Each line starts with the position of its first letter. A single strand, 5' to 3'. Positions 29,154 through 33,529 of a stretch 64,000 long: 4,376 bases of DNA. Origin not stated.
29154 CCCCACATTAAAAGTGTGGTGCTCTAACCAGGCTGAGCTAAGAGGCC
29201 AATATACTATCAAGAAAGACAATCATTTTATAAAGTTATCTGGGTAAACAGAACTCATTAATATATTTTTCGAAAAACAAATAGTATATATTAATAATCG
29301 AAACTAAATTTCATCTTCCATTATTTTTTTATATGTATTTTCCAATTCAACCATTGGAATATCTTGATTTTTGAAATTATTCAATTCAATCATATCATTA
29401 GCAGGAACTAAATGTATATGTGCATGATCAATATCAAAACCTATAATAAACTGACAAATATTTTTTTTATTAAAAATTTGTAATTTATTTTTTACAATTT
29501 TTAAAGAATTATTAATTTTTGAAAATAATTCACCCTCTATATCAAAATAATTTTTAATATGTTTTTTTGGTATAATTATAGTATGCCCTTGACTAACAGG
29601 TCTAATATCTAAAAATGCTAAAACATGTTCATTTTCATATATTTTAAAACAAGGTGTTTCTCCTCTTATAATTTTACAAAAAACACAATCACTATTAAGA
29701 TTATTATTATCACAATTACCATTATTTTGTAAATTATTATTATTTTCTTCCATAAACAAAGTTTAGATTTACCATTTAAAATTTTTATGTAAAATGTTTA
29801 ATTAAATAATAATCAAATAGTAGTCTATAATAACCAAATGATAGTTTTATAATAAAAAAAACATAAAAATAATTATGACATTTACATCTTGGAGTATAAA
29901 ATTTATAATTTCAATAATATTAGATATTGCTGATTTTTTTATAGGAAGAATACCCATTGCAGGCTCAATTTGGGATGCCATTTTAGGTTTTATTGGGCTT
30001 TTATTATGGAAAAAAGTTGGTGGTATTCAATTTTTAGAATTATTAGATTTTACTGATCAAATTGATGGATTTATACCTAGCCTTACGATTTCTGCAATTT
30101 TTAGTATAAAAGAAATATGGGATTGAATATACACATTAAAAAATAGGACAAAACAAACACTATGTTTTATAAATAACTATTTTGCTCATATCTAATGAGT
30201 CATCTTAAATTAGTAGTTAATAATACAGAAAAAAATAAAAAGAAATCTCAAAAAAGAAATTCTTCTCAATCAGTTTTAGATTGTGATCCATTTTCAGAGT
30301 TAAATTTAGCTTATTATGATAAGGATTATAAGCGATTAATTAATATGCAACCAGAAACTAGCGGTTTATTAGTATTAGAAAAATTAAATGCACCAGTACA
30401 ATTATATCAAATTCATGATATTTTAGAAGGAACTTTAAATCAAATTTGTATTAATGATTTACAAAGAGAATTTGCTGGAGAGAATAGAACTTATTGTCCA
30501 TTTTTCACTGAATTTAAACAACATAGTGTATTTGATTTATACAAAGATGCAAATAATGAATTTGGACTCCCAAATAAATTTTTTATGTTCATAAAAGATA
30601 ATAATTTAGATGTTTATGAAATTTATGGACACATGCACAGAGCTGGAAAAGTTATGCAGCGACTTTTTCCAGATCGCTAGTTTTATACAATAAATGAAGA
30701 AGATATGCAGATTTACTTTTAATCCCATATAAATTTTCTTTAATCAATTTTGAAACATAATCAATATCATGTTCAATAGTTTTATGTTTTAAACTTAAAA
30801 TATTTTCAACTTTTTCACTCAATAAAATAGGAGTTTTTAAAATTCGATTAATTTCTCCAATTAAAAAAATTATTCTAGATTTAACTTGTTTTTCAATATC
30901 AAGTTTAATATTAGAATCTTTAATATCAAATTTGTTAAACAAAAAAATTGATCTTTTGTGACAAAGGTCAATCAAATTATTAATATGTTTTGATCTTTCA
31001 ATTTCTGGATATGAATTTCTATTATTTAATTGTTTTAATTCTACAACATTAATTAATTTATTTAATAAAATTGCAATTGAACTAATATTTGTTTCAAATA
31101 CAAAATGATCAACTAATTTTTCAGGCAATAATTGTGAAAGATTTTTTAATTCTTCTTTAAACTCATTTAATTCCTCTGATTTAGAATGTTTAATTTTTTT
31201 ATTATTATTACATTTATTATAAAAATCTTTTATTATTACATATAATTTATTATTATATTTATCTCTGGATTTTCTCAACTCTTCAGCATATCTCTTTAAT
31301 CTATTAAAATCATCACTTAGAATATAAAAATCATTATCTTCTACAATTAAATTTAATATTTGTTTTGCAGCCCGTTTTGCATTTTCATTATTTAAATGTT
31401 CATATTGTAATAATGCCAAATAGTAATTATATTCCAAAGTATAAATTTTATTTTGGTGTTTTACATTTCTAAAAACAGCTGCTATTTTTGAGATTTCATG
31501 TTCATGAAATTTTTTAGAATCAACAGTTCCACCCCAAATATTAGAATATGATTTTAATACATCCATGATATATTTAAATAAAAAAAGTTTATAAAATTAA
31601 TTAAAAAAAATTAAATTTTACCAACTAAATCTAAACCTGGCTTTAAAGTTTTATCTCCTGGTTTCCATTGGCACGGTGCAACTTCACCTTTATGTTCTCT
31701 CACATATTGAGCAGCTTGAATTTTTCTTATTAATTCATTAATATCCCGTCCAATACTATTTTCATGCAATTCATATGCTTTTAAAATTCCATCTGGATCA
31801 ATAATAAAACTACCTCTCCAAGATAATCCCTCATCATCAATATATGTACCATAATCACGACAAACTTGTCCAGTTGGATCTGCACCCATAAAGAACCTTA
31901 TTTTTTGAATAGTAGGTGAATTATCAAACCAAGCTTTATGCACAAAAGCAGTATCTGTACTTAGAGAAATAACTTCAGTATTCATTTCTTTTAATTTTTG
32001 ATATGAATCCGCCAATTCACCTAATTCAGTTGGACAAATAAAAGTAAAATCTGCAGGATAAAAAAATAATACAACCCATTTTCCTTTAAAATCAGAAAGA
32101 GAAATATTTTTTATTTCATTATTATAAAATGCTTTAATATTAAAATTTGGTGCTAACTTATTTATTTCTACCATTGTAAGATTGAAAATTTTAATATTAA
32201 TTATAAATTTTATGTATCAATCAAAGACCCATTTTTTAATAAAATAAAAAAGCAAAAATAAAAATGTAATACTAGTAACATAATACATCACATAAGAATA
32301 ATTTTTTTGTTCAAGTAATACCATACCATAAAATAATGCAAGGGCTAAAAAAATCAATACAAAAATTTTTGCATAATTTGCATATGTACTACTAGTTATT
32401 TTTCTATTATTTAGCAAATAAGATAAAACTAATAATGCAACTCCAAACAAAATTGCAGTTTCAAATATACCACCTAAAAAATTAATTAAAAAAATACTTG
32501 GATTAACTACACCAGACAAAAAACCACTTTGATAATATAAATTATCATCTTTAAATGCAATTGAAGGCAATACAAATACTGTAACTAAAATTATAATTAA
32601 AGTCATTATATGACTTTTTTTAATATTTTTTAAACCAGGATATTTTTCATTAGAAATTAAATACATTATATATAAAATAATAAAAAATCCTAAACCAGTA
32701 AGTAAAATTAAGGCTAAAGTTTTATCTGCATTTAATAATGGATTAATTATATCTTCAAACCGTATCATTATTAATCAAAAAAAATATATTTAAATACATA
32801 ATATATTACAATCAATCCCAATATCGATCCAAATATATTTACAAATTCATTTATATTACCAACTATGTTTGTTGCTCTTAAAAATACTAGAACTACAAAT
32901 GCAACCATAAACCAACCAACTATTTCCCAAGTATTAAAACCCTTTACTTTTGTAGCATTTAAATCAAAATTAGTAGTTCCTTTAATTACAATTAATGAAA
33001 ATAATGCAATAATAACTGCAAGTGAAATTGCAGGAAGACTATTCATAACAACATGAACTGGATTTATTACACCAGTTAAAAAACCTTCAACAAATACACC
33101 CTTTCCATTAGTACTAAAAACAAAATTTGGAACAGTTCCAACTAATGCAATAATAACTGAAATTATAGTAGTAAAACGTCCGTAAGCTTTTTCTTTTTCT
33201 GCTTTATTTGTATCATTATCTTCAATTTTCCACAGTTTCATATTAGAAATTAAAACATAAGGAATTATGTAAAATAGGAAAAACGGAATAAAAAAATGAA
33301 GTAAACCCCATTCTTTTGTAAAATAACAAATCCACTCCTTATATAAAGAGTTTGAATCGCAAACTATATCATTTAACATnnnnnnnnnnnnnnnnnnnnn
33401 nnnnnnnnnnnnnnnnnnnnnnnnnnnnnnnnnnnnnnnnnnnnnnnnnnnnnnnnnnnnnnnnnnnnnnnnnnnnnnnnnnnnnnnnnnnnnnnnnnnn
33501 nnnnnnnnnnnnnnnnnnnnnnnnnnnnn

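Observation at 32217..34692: Tandem array of four paralogous 4-TM membrane proteins sharing a [YF]Q[ST]GFL[ST]G motif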

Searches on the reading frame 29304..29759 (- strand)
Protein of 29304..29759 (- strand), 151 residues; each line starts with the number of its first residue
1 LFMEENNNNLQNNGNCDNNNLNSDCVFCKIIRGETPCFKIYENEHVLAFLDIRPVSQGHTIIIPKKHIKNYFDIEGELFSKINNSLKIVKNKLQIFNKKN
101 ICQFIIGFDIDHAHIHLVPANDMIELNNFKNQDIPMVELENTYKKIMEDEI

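Call 16: search_protein_families(library=pfam, proteins=[window:29304-29759:-], max_evalue=0.01)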
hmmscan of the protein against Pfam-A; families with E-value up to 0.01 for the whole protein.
window:29304-29759:- (151 aa): 3 families
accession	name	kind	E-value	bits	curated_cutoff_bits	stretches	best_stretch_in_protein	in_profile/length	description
PF01230.28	HIT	-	2e-17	64.1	21.5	1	32-121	1-96/98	HIT domain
PF11969.13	DcpS_C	-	5e-14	53.2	24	1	25-117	2-99/114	Scavenger mRNA decapping enzyme C-term binding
PF04677.20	CwfJ_C_1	-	0.0013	19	21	1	47-124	37-113/122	Protein similar to CwfJ C-terminus 1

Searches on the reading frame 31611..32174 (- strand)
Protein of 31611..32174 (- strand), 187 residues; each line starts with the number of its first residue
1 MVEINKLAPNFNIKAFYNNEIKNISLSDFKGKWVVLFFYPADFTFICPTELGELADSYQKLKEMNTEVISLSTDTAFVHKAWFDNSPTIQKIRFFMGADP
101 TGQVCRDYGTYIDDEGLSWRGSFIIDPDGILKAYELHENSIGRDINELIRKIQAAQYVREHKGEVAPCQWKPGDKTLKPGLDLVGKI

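Call 16: search_protein_families(library=pfam, proteins=[window:31611-32174:-], max_evalue=0.01)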
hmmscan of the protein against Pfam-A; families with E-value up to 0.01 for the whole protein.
window:31611-32174:- (187 aa): 4 families
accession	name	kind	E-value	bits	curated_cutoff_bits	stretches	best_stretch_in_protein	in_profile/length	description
PF00578.27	AhpC-TSA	-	2.8e-37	127.9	26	1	4-133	1-123/124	AhpC/TSA family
PF08534.16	Redoxin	-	5.1e-17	62.5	26.6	1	6-142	4-139/148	Redoxin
PF10417.14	1-cysPrx_C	-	3.3e-07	30.6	21.1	1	154-179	1-29/41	C-terminal domain of 1-Cys peroxiredoxin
PF02630.20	SCO1-SenC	-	8.6e-05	23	22.8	1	18-68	8-58/134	SCO1/SenC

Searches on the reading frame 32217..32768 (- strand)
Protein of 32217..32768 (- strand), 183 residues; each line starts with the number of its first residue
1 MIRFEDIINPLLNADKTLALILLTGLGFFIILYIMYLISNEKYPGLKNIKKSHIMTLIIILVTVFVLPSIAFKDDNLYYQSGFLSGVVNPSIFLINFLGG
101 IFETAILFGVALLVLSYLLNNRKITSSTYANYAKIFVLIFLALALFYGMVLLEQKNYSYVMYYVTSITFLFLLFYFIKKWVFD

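Call 3: search_protein_families(library=pfam, proteins=[window:32217-32768:-], max_evalue=10)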
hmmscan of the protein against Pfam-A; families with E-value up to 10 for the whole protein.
window:32217-32768:- (183 aa): 5 families
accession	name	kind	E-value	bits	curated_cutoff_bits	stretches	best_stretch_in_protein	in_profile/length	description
PF16212.11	PhoLip_ATPase_C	-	0.23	11.6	28.3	1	78-176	100-197/251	Phospholipid-translocating P-type ATPase C-terminal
PF11457.13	DUF3021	-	0.81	10.3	24.7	1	22-79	8-65/130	Protein of unknown function (DUF3021)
PF13567.11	DUF4131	-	1.3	9.2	31.6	2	18-68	5-44/165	Domain of unknown function (DUF4131)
PF04647.20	AgrB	-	2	8.1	23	1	18-85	105-173/185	Accessory gene regulator B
PF09843.14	DUF2070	-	7.9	5.1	30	0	22-178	20-173/561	Predicted membrane protein (DUF2070)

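Call 4: search_protein_families(library=ncbifam, proteins=[window:32217-32768:-], max_evalue=10)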
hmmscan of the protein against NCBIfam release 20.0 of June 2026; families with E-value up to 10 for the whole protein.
window:32217-32768:- (183 aa): 2 families
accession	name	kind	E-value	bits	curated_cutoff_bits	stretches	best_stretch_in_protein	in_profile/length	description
NF045937.1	MSC_0624_12TM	equivalog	0.0049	15.5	70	1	17-179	212-365/445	MSC_0624 family F1-like ATPase-associated membrane protein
NF038018.1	qmoC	equivalog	4.5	6.6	300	1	51-176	222-343/360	quinone-interacting membrane-bound oxidoreductase complex subunit QmoC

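Call 78: find_homologous_proteins(query=A10, max_evalue=0.01)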
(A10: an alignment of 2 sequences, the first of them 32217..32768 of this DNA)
Query A10 (2 sequences) (183 aa, profile of the alignment): 2 proteins with E <= 0.01 among 4810 candidates.
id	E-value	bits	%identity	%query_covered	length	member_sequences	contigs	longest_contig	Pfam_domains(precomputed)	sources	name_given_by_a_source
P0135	1.0e-92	327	99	100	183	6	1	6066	-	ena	-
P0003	2.3e-41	160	100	50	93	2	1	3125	-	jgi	-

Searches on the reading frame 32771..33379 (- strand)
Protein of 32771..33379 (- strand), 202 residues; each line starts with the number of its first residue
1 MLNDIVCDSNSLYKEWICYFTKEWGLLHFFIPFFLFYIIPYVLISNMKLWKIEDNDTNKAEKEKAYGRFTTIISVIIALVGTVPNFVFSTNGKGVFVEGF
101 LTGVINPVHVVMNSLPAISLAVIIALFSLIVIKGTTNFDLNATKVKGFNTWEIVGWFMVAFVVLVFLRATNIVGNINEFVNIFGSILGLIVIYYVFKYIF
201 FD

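Call 3: search_protein_families(library=pfam, proteins=[window:32771-33379:-], max_evalue=10)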
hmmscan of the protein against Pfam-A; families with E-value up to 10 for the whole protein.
window:32771-33379:- (202 aa): 1 family
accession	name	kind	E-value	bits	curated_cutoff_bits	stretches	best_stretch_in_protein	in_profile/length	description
PF06589.16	CRA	-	0.35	11.3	26.6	0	117-142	93-118/123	Circumsporozoite-related antigen (CRA)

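Call 4: search_protein_families(library=ncbifam, proteins=[window:32771-33379:-], max_evalue=10)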
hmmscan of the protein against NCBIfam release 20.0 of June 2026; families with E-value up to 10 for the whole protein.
window:32771-33379:- (202 aa): 1 family
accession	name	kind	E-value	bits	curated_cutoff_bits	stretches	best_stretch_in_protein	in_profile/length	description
NF050060.1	e_nPHAscl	equivalog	0.17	10.9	450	1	147-194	134-181/345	extracellular native short-chain-length polyhydroxyalkanoate depolymerase PhaZ7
